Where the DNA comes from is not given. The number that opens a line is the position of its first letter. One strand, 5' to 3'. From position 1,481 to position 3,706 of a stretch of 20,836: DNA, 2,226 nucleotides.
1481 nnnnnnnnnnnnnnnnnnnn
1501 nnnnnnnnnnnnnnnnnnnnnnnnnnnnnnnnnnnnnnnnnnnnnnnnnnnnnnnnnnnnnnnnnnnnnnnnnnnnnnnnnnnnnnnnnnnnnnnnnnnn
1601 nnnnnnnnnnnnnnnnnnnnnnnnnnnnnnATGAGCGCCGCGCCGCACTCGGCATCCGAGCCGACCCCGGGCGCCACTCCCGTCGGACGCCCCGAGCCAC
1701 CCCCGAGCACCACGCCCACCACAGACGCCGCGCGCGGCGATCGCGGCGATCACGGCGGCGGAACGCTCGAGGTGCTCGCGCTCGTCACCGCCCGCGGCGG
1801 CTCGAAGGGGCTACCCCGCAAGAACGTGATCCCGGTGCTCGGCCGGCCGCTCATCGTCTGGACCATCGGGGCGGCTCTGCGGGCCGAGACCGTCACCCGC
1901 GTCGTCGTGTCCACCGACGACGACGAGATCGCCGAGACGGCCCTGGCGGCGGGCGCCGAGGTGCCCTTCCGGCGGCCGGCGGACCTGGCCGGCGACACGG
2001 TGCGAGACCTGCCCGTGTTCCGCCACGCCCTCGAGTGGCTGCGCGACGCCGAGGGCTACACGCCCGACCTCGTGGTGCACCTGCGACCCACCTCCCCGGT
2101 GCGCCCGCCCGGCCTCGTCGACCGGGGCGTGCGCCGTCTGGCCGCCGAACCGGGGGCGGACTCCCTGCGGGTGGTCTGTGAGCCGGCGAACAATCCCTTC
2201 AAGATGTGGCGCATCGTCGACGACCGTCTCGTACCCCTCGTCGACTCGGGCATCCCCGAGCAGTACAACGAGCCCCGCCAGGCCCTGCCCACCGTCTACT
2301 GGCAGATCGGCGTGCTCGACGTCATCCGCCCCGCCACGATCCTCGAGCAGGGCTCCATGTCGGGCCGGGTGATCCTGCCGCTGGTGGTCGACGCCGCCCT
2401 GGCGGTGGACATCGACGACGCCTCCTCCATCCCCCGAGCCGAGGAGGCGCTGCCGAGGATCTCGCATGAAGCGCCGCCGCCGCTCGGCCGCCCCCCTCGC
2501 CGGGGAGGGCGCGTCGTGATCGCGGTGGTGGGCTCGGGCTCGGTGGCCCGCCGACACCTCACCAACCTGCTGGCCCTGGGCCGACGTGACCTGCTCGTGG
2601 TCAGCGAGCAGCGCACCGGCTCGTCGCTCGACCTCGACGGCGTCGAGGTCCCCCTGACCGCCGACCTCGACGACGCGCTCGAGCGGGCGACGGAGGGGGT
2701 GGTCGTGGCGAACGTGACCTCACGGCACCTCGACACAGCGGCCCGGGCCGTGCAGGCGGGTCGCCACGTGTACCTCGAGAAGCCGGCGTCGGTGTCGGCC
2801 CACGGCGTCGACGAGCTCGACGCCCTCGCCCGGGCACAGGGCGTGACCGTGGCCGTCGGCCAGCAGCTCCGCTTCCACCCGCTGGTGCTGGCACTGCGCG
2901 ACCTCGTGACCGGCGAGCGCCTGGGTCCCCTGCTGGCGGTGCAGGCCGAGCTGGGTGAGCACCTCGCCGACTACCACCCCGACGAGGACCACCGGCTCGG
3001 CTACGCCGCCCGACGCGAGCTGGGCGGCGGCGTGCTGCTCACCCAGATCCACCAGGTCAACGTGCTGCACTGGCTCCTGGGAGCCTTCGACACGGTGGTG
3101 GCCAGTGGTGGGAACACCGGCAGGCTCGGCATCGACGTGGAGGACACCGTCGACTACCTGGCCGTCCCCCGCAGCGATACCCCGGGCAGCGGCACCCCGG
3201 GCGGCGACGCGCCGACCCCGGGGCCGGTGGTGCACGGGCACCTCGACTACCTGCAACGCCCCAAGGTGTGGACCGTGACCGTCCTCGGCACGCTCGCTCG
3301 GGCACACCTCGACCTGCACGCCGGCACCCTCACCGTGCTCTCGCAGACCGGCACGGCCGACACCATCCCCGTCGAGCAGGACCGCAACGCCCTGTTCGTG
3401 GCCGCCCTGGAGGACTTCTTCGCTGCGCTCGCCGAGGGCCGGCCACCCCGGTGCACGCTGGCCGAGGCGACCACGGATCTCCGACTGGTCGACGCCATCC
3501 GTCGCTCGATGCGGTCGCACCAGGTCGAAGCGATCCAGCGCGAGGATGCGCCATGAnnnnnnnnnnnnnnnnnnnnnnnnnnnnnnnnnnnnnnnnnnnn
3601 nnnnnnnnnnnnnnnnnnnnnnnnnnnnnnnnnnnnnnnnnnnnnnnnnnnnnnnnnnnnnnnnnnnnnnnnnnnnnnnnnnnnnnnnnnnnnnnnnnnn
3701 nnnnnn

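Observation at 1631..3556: CMP-sugar cytidylyltransferase fused in-frame to a Gfo/Idh/MocA oxidoreductase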

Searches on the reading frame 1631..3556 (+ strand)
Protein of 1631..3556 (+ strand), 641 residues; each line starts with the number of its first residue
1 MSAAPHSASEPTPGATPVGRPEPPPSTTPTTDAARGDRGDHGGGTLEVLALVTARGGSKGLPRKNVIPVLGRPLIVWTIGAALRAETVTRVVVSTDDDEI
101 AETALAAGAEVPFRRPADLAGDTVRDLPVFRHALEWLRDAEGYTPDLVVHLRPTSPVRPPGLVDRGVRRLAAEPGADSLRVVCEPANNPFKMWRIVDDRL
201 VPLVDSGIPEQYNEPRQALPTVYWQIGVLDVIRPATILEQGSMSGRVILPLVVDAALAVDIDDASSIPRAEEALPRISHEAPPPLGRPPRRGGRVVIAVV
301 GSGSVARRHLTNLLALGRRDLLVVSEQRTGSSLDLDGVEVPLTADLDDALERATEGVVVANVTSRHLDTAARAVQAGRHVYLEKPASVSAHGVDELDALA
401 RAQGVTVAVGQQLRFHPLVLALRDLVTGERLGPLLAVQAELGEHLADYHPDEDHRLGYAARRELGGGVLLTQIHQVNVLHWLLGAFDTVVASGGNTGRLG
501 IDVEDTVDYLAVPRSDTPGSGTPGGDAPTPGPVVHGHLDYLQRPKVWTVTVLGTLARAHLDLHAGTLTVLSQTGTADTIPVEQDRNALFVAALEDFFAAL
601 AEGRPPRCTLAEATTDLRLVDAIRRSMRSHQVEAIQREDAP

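Call 3: search_protein_families(library=pfam, proteins=[window:1631-3556:+], max_evalue=0.01)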
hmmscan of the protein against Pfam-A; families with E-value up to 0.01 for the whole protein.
window:1631-3556:+ (641 aa): 4 families
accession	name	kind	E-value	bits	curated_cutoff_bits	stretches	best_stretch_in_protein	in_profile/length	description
PF02348.25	CTP_transf_3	-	5.1e-17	62.8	22.6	1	50-122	2-74/217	Cytidylyltransferase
PF01408.29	GFO_IDH_MocA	-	1e-12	49.2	24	1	297-410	3-119/120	Oxidoreductase family, NAD-binding Rossmann fold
PF02894.22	GFO_IDH_MocA_C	-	1.2e-09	38.7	22.9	2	570-631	159-214/218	Oxidoreductase family, C-terminal alpha/beta domain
PF22725.1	GFO_IDH_MocA_C3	-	8.9e-08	32.6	27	1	420-510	2-89/124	GFO/IDH/MocA C-terminal domain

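Call 7: search_protein_families(library=ncbifam, proteins=[window:1631-3556:+], max_evalue=0.01)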
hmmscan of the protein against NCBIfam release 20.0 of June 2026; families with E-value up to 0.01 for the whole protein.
window:1631-3556:+ (641 aa): 14 families
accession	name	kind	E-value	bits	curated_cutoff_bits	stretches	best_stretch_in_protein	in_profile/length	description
TIGR03584.1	PseF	equivalog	9e-33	113.8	205.7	1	49-271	1-217/222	pseudaminic acid cytidylyltransferase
TIGR04380.1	myo_inos_iolG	equivalog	3.5e-19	68.9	355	1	296-505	3-208/330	inositol 2-dehydrogenase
NF040723.1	UDP-GlcNAcDh_Arch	equivalog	5e-11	42.7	450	1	297-440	3-147/302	UDP-N-acetylglucosamine 3-dehydrogenase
NF007574.0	PRK10206.1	equivalog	1.1e-10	41.1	352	1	340-460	51-168/345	oxidoreductase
NF003950.0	PRK05450.1-3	subfamily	3.5e-10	39.6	234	1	47-178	2-125/248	3-deoxy-manno-octulosonate cytidylyltransferase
NF003952.0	PRK05450.1-5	subfamily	6.9e-10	38.5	193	1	48-163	3-109/250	3-deoxy-manno-octulosonate cytidylyltransferase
NF009905.0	PRK13368.1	subfamily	1.7e-09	37.4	255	1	48-111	3-66/243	3-deoxy-manno-octulosonate cytidylyltransferase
NF041392.1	XylDh_Gfo6_Halo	equivalog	6.1e-09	35.1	350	1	336-485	63-214/350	D-xylose 1-dehydrogenase Gfo6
NF052479.1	LevoglcsnDh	equivalog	3.5e-08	32.5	650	1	359-492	79-211/386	levoglucosan dehydrogenase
NF052679.1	InsChiInosDhIolG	equivalog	8.6e-08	31.6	540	1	296-484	4-186/343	bifunctional inositol 2-dehydrogenase/D-chiro-inositol 1-dehydrogenase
NF008607.0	PRK11579.1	subfamily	3.6e-07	29.5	330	1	355-439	66-150/346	oxidoreductase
NF003948.0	PRK05450.1-1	equivalog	5.7e-06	25.7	281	1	47-116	5-73/248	3-deoxy-manno-octulosonate cytidylyltransferase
NF058561.1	BT_2158_fam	equivalog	6.5e-06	25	750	1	348-439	91-182/487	glycoside 3-dehydrogenase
TIGR00466.1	kdsB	equivalog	1.5e-05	24.6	155.2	1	50-115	5-69/241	3-deoxy-manno-octulosonate cytidylyltransferase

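Call 9: find_homologous_proteins(query=window:1631-3553:+, max_evalue=1e-10)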
Query window:1631-3553:+ (641 aa): 1760 proteins with E <= 1e-10 among 8000 candidates; the best 120 are listed.
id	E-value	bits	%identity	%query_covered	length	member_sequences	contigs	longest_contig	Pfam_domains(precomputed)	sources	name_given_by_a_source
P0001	0.0e+0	1298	100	93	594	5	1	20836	PF01408.29,PF22725.2,PF02894.23,PF02348.26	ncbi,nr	ncbi:MAG: Gfo/Idh/MocA family oxidoreductase [Acidimicrobiales bacterium]|nr:Gfo/Idh/MocA family oxi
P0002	1.2e-109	386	54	36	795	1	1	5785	PF01408.29,PF22725.2,PF08282.19,PF02348.26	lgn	-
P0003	6.4e-80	288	56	39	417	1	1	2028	PF00702.33,PF08282.19,PF02348.26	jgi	jgi:YrbI family 3-deoxy-D-manno-octulosonate 8-phosphate phosphatase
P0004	2.0e-79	286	62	35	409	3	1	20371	PF00702.33,PF08282.19,PF02348.26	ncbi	-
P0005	3.5e-77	279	58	36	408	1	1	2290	PF00702.33,PF08282.19,PF02348.26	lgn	-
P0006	4.0e-77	279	63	36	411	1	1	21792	PF00702.33,PF08282.19,PF02348.26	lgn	-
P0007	6.9e-77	278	59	36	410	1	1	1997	PF08282.19,PF02348.26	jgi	jgi:N-acylneuraminate cytidylyltransferase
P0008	1.6e-76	277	63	35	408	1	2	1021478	PF08282.19,PF02348.26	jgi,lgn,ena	jgi:YrbI family 3-deoxy-D-manno-octulosonate 8-phosphate phosphatase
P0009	2.5e-76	276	63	35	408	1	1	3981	PF00702.33,PF08282.19,PF02348.26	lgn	-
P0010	2.7e-76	276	63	35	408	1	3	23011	PF08282.19,PF02348.26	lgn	-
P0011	3.2e-76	276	58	36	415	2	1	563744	PF08282.19,PF02348.26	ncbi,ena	-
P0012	3.5e-76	276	63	35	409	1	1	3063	PF08282.19,PF02348.26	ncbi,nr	ncbi:MAG: acylneuraminate cytidylyltransferase [Thermanaerothrix sp.]|nr:acylneuraminate cytidylyltr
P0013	3.8e-76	275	63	35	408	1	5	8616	PF08282.19,PF02348.26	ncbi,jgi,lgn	-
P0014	4.0e-76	275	60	36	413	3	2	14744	PF08282.19,PF02348.26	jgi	jgi:N-acylneuraminate cytidylyltransferase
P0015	4.2e-76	275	57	38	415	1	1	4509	PF08282.19,PF02348.26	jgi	jgi:N-acylneuraminate cytidylyltransferase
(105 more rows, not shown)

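Call 13: find_encoding_contigs(protein=P0002, flank=6000, max_places=2)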
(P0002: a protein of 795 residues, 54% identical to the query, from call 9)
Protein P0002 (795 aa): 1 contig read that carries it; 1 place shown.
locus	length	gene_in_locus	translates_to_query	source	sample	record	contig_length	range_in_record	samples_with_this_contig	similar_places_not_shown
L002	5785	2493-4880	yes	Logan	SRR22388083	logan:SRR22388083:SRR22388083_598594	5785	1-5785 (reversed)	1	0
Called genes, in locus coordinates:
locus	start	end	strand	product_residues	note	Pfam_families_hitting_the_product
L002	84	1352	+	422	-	PF02350:Epimerase_2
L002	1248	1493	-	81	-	-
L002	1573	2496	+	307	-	PF03102:NeuB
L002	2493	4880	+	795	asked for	PF02348:CTP_transf_3, PF08282:Hydrolase_3, PF01408:GFO_IDH_MocA, PF22725:GFO_IDH_MocA_C3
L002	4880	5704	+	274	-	PF00106:adh_short, PF01370:Epimerase (weak), PF08659:KR (weak), PF13561:adh_short_C2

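Call 26: list_cluster_members(proteins=[P0001])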
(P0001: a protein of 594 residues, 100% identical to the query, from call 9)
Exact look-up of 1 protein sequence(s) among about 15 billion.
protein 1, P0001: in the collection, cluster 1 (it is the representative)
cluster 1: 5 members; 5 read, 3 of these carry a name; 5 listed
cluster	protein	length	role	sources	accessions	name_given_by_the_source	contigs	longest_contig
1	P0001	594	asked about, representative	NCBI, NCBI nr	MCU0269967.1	MAG: Gfo/Idh/MocA family oxidoreductase [Acidimicrobiales bacterium] | Gfo/Idh/MocA family oxidoreductase [Acidimicrobiales bacterium]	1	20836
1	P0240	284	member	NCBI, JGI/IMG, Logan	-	N-acylneuraminate cytidylyltransferase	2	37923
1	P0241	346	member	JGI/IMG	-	predicted dehydrogenase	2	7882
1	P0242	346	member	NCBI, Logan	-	-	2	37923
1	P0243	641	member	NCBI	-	-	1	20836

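Call 27: find_related_loci(query=window:1772-3553:+, collection=genome_contigs, flank=6000)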
Query window:1772-3553:+ (594 aa) in genome_contigs; peptide patterns used: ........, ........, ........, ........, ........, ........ (x = any residue, [..] = any of these).
599 stretches matched a pattern (row limit reached: there are more); 259 encode a relative of the query (tblastn E <= 1e-3); the best 80 are kept; 80 distinct loci.
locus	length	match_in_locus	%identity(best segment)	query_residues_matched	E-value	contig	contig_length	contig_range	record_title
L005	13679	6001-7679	70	1-588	6e-147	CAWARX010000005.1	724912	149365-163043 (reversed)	MAG: uncultured Actinomycetes bacterium isolate MFD02416.bin.2.207 genome assembly, contig: contig_54270, whole genome s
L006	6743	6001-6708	67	1-242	3e-92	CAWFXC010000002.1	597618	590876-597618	MAG: uncultured Actinomycetes bacterium isolate MFD06714.bin.1.229 genome assembly, contig: contig_28356, whole genome s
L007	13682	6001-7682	63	1-585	1e-159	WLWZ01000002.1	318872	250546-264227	MAG: Alphaproteobacteria bacterium isolate MH-Pat-SR_metabat2_25 NODE_25_length_318872_cov_6.470310, whole genome shotgu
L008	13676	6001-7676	70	1-580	3e-148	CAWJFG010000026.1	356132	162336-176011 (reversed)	MAG: uncultured Acidimicrobiales bacterium isolate MFD04850.bin.1.220 genome assembly, contig: contig_43920, whole genom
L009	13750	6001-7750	70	1-580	2e-139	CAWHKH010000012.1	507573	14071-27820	MAG: uncultured Actinomycetota bacterium isolate MFD02840.bin.2.290 genome assembly, contig: contig_6789, whole genome s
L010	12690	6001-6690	58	1-227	1e-76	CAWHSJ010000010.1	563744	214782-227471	MAG: uncultured Chloroflexia bacterium isolate MFD05942.bin.1.295 genome assembly, contig: contig_17936, whole genome sh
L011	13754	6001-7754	55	1-582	2e-71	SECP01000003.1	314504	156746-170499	MAG: Myxococcales bacterium isolate PMG_095 scaffold_23, whole genome shotgun sequence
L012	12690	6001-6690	56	1-227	6e-69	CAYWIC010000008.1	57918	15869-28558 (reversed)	MAG TPA_asm: uncultured Anaerolineales bacterium isolate binchicken_co65_55 genome assembly, contig: NODE_2048_length_57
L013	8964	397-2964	51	1-579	2e-68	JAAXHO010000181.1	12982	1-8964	MAG: Candidatus Poribacteria bacterium isolate Plut_88891 unfiltered_Plut_88891_genomic_contig_541728, whole genome shot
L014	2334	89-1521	53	1-227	7e-70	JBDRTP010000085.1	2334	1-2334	MAG: Chloroflexota bacterium isolate MEGAHIT-group-3.85 k141_464504, whole genome shotgun sequence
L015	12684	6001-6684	54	1-224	7e-68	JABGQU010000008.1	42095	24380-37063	MAG: Anaerolineae bacterium isolate co234_bin63 NODE_1889_length_42095_cov_30.065271, whole genome shotgun sequence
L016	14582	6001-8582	49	1-579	7e-68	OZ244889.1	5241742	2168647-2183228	MAG: Candidatus Poribacteria bacterium isolate e98e4a03-ae45-434a-8c9f-424be2589405 genome assembly, chromosome: 1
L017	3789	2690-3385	55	1-231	8e-68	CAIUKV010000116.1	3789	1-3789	MAG: uncultured actinobacterium isolate LaPlata-b_bin-0363 genome assembly, contig: bin-0363:116/284, whole genome shotg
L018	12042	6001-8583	49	1-579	1e-67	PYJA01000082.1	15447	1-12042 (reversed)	MAG: Candidatus Poribacteria bacterium isolate PCPOR2a Ga0207197_1082, whole genome shotgun sequence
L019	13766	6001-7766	51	1-591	1e-66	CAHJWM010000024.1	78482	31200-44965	Myxococcales bacterium isolate Lichen_MAGs_lobaria2 genome assembly, contig: NODE_352_length_78482_cov_8.052611, whole g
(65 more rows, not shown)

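Call 29: find_encoding_contigs(protein=P0242, flank=10000, max_places=4)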
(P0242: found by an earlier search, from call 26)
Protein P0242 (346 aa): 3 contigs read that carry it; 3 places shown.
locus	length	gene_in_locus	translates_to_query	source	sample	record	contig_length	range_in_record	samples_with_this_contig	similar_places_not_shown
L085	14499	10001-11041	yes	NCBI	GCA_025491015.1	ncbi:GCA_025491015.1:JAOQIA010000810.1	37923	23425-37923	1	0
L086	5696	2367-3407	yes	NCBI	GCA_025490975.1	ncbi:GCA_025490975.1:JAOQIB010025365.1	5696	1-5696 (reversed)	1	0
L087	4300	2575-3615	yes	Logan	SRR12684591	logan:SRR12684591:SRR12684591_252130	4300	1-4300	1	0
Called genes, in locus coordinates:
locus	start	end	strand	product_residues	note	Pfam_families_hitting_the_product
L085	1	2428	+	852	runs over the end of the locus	PF12704:MacB_PCD, PF02687:FtsX, PF12704:MacB_PCD, PF02687:FtsX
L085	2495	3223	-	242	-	-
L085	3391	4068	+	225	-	-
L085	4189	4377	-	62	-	-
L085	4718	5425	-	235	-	-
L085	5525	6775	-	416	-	PF00070:Pyr_redox (faint), PF01266:DAO (faint), PF07992:Pyr_redox_2, PF13450:NAD_binding_8 (weak), PF13454:NAD_binding_9 (faint), PF22366:NDH2_C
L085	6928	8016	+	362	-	PF04577:Glyco_transf_61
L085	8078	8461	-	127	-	PF12680:SnoaL_2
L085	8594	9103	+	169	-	PF00702:Hydrolase (faint), PF08282:Hydrolase_3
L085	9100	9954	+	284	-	PF02348:CTP_transf_3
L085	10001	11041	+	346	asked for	PF01408:GFO_IDH_MocA, PF02894:GFO_IDH_MocA_C (faint), PF22725:GFO_IDH_MocA_C3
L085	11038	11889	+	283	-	PF00106:adh_short, PF01370:Epimerase, PF08659:KR (weak), PF16363:GDP_Man_Dehyd (weak), PF13561:adh_short_C2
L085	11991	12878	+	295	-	PF03102:NeuB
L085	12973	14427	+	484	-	-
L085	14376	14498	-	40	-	?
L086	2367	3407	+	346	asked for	PF01408:GFO_IDH_MocA, PF02894:GFO_IDH_MocA_C (faint), PF22725:GFO_IDH_MocA_C3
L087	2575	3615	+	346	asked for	PF01408:GFO_IDH_MocA, PF02894:GFO_IDH_MocA_C (faint), PF22725:GFO_IDH_MocA_C3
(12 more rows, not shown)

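Call 50: search_protein_representatives(protein=window:1772-3553:+)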
Query: 594 residues. Proteins with E-value up to 0.001 (for the whole library): 36383; up to 1e-10: 13852; up to 1e-30: 902. The best 150 are listed.
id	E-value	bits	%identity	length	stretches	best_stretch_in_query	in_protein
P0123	8.0e-85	302.4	57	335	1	250-583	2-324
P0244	3.3e-71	257.4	54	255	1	2-232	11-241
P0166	1.5e-69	252.0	47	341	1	251-584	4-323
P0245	7.7e-68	246.3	34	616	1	2-567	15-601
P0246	5.1e-67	243.6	53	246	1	2-232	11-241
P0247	1.1e-66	242.5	53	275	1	2-228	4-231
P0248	1.3e-66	242.3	53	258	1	2-227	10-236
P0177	1.9e-66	241.7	41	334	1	249-584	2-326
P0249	6.3e-66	240.0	55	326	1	2-238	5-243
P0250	1.8e-65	238.5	52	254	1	2-240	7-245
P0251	4.3e-65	237.2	53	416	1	2-227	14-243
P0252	7.1e-65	236.5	36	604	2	250-583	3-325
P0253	1.5e-64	235.4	55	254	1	2-225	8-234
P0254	3.2e-64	234.4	56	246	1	2-227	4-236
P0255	3.7e-64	234.1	51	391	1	2-236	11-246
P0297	9.5e-52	193.2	35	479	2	2-218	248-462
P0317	3.2e-49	184.9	34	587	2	249-587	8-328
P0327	1.7e-48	182.4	40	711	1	234-584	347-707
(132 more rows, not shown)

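Call 51: search_protein_families(library=pfam, proteins=[P0245, P0252, P0317, P0327, P0297], max_evalue=0.001)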
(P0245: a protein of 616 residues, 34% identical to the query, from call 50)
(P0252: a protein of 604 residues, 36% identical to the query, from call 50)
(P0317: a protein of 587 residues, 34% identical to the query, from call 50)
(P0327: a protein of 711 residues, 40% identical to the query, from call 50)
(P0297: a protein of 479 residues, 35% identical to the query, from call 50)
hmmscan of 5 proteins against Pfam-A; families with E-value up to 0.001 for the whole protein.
P0245 (616 aa): 4 families
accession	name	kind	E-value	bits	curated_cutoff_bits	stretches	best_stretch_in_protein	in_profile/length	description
PF02348.25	CTP_transf_3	-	5.6e-19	69.2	22.6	1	16-142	2-120/217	Cytidylyltransferase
PF01408.29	GFO_IDH_MocA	-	7.4e-14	52.9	24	1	279-407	2-120/120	Oxidoreductase family, NAD-binding Rossmann fold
PF22725.1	GFO_IDH_MocA_C3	-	2.4e-12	47.4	27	1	415-545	1-123/124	GFO/IDH/MocA C-terminal domain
PF02894.22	GFO_IDH_MocA_C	-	0.0003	21.1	22.9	1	419-605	1-201/218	Oxidoreductase family, C-terminal alpha/beta domain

P0252 (604 aa): 4 families
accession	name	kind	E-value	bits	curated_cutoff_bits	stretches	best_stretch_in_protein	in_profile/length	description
PF02894.22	GFO_IDH_MocA_C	-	5.6e-21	75.8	22.9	1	132-330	3-218/218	Oxidoreductase family, C-terminal alpha/beta domain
PF22725.1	GFO_IDH_MocA_C3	-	2.8e-20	73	27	1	130-251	5-124/124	GFO/IDH/MocA C-terminal domain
PF01408.29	GFO_IDH_MocA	-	4e-19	69.9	24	1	1-118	1-120/120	Oxidoreductase family, NAD-binding Rossmann fold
PF02348.25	CTP_transf_3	-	3.2e-15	57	22.6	1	368-436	4-72/217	Cytidylyltransferase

P0317 (587 aa): 5 families
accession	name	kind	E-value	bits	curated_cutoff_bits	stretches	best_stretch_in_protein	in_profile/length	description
PF22725.1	GFO_IDH_MocA_C3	-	9.6e-21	74.5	27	1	129-253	2-124/124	GFO/IDH/MocA C-terminal domain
PF02894.22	GFO_IDH_MocA_C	-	7.4e-17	62.3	22.9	1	169-325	34-214/218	Oxidoreductase family, C-terminal alpha/beta domain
PF02348.25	CTP_transf_3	-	4.4e-15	56.5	22.6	1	359-484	1-118/217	Cytidylyltransferase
PF01408.29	GFO_IDH_MocA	-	4.3e-10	40.8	24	1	9-120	3-120/120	Oxidoreductase family, NAD-binding Rossmann fold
PF12804.13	NTP_transf_3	-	8.1e-05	23.3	27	1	373-427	15-68/160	MobA-like NTP transferase domain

P0327 (711 aa): 3 families
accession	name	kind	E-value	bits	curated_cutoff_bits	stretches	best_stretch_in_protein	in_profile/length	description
PF22725.1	GFO_IDH_MocA_C3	-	2.2e-17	63.6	27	1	506-633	2-124/124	GFO/IDH/MocA C-terminal domain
PF01408.29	GFO_IDH_MocA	-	5.1e-17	63.1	24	1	369-497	2-120/120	Oxidoreductase family, NAD-binding Rossmann fold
PF02894.22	GFO_IDH_MocA_C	-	6e-15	56.1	22.9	1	509-711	1-218/218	Oxidoreductase family, C-terminal alpha/beta domain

P0297 (479 aa): 3 families
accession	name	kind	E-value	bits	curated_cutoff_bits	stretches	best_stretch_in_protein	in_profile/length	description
PF02348.25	CTP_transf_3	-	1.2e-51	176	22.6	2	249-391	2-136/217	Cytidylyltransferase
PF01128.25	IspD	-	1.2e-11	45.2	27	2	247-378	1-126/221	2-C-methyl-D-erythritol 4-phosphate cytidylyltransferase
PF12804.13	NTP_transf_3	-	1.3e-08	35.6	27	0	250-310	2-62/160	MobA-like NTP transferase domain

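Call 56: find_encoding_contigs(protein=P0241, flank=5000, max_places=6)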
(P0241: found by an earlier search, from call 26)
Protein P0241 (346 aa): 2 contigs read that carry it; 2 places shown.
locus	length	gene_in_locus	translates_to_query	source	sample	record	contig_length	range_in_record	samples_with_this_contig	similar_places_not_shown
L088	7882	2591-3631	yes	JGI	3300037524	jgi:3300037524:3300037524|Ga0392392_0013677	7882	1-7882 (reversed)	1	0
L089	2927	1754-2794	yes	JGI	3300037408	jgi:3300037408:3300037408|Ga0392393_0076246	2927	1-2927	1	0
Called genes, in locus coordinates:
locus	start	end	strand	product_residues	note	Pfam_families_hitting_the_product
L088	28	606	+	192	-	PF04577:Glyco_transf_61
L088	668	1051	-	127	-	PF12680:SnoaL_2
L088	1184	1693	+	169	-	PF00702:Hydrolase (faint), PF08282:Hydrolase_3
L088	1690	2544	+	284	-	PF02348:CTP_transf_3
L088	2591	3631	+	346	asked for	PF01408:GFO_IDH_MocA, PF02894:GFO_IDH_MocA_C (faint), PF22725:GFO_IDH_MocA_C3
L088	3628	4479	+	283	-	PF00106:adh_short, PF01370:Epimerase, PF08659:KR (weak), PF16363:GDP_Man_Dehyd (weak), PF13561:adh_short_C2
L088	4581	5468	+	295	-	PF03102:NeuB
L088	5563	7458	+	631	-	-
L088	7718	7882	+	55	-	?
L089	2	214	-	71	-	?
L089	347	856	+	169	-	PF00702:Hydrolase (faint), PF08282:Hydrolase_3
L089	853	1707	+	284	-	PF02348:CTP_transf_3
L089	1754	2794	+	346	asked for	PF01408:GFO_IDH_MocA, PF02894:GFO_IDH_MocA_C (faint), PF22725:GFO_IDH_MocA_C3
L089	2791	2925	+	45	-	?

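Call 57: find_encoding_contigs(protein=P0243, flank=3000, max_places=6)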
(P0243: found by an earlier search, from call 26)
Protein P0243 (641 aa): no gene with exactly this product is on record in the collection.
